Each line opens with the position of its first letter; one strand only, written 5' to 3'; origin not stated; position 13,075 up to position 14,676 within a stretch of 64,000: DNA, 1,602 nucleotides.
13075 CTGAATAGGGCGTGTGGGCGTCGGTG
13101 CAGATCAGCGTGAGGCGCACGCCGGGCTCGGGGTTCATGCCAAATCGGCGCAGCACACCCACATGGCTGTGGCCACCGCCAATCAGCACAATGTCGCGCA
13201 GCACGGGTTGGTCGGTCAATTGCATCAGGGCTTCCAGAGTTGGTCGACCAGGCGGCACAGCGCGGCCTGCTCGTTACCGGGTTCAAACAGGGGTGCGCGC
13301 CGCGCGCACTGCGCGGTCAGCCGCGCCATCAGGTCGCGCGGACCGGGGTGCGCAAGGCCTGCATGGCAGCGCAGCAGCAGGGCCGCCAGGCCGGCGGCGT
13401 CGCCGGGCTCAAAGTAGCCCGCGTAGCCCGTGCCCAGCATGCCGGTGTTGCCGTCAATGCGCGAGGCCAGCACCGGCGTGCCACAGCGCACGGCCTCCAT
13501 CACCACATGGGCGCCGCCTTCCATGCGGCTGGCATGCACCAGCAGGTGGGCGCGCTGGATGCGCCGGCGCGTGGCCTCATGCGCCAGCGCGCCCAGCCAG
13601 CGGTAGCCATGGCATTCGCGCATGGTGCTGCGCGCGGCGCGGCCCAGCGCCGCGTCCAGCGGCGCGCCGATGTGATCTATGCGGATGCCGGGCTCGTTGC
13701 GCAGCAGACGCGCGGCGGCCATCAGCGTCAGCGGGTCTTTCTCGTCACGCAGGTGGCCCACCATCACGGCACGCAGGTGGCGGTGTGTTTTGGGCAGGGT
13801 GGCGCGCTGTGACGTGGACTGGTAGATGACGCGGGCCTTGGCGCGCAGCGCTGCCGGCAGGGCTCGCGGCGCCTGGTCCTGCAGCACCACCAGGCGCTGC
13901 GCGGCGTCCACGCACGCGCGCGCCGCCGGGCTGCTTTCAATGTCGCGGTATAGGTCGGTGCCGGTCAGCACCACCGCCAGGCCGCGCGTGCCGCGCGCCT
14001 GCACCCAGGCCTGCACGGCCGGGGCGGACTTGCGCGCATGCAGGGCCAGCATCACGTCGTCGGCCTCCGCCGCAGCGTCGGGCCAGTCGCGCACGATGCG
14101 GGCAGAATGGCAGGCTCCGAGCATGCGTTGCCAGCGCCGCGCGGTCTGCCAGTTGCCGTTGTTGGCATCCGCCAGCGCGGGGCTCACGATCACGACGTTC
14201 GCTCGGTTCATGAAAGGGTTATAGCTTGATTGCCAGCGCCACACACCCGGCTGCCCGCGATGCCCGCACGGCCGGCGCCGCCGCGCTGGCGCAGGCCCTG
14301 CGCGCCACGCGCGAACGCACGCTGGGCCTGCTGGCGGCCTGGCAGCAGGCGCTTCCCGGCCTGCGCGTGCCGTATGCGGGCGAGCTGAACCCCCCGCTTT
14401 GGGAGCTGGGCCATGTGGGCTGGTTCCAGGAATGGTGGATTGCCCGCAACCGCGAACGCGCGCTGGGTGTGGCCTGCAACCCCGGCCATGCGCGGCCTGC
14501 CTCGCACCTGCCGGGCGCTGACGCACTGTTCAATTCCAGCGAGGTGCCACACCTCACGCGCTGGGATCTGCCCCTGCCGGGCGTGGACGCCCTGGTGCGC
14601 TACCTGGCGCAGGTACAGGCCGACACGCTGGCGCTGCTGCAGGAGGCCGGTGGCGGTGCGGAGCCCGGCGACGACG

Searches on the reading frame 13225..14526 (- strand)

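Call 20: search_protein_families(library=ncbifam, proteins=[window:13225-14526:-], max_evalue=0.000001)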
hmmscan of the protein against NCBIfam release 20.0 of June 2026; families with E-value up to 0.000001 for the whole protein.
window:13225-14526:- (433 aa): 3 families
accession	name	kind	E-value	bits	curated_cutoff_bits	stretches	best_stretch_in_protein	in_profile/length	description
TIGR04348.1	TIGR04348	equivalog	2.1e-127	424.5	300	1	111-428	1-309/310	selenoneine biosynthesis selenosugar synthase SenB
NF038229.1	Glyco4_Geo_Pelo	equivalog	3.6e-27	95.3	400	1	110-428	1-334/338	GPMC system family 4 glycosyltransferase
NF041876.1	EPS_EpsE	equivalog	2.4e-11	43.5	400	1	241-386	205-357/389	exopolysaccharide biosynthesis GT4 family glycosyltransferase EpsE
